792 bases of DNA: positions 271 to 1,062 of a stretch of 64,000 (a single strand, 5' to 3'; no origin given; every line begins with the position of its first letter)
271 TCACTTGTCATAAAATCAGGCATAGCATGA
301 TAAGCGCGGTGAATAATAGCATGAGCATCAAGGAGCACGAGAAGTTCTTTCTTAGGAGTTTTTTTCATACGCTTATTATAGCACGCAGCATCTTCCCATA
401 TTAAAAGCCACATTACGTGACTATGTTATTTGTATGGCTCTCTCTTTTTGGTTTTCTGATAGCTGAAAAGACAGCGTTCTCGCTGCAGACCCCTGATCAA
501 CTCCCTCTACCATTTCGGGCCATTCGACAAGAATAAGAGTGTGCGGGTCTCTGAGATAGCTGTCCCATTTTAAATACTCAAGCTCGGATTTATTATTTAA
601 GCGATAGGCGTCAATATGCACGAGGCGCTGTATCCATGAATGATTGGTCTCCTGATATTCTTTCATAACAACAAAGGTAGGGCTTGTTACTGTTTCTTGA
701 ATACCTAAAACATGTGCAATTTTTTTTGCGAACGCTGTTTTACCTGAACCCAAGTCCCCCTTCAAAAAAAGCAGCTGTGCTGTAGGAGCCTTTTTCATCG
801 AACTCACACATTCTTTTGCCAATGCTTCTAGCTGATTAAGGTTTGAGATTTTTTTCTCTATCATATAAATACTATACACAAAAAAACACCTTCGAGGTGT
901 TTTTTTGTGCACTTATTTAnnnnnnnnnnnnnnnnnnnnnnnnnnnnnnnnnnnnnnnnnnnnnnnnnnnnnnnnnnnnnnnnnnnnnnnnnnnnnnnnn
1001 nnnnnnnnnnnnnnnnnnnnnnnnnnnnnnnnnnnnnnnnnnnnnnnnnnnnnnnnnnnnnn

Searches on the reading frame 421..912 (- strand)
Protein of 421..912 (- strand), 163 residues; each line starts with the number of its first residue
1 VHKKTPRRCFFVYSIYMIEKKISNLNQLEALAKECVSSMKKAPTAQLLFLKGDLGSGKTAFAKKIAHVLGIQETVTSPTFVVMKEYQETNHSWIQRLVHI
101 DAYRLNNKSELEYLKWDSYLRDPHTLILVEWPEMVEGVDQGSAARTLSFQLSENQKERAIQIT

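Call 13: search_protein_families(library=pfam, proteins=[window:421-912:-], max_evalue=0.0001)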
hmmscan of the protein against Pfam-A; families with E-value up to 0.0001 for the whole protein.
window:421-912:- (163 aa): 1 family
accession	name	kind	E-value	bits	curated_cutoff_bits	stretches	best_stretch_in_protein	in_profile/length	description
PF02367.23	TsaE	-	9.5e-33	113.3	26.6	1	24-158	3-126/128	Threonylcarbamoyl adenosine biosynthesis protein TsaE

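Call 16: find_encoding_contigs(protein=window:421-912:-, flank=10000, max_places=4)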
Protein window:421-912:- (163 aa): 21 contigs read that carry it; 4 places shown.
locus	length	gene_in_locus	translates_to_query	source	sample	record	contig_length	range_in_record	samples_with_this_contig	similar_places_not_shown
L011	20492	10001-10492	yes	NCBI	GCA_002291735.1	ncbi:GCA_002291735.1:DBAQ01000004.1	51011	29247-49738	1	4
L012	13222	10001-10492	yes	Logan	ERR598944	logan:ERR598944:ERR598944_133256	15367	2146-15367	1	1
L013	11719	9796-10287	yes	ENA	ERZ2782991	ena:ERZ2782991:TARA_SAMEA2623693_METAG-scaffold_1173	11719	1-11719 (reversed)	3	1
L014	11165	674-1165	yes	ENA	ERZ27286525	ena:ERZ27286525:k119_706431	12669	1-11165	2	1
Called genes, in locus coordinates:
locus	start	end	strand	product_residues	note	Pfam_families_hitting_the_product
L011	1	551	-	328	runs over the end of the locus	PF05496:RuvB_N, PF00004:AAA, PF07728:AAA_5, PF17864:AAA_lid_4, PF05491:WHD_RuvB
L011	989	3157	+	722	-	PF05157:MshEN, PF00437:T2SSE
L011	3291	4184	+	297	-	-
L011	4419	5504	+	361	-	-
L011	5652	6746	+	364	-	-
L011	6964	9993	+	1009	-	PF16655:PhoD_N (faint), PF16656:Pur_ac_phosph_N (faint)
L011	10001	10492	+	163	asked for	PF02367:TsaE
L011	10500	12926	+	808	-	PF02739:5_3_exonuc_N, PF01367:5_3_exonuc, PF00476:DNA_pol_A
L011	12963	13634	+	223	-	-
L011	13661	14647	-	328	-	PF01699:Na_Ca_ex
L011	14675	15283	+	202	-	-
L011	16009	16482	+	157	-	PF00588:SpoU_methylase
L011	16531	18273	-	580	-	-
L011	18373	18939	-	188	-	PF01330:RuvA_N, PF00633:HHH (faint), PF14520:HHH_5, PF21176:RecR_HhH (faint), PF07499:RuvA_C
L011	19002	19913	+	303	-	-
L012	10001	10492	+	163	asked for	PF02367:TsaE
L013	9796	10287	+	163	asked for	PF02367:TsaE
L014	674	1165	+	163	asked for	PF02367:TsaE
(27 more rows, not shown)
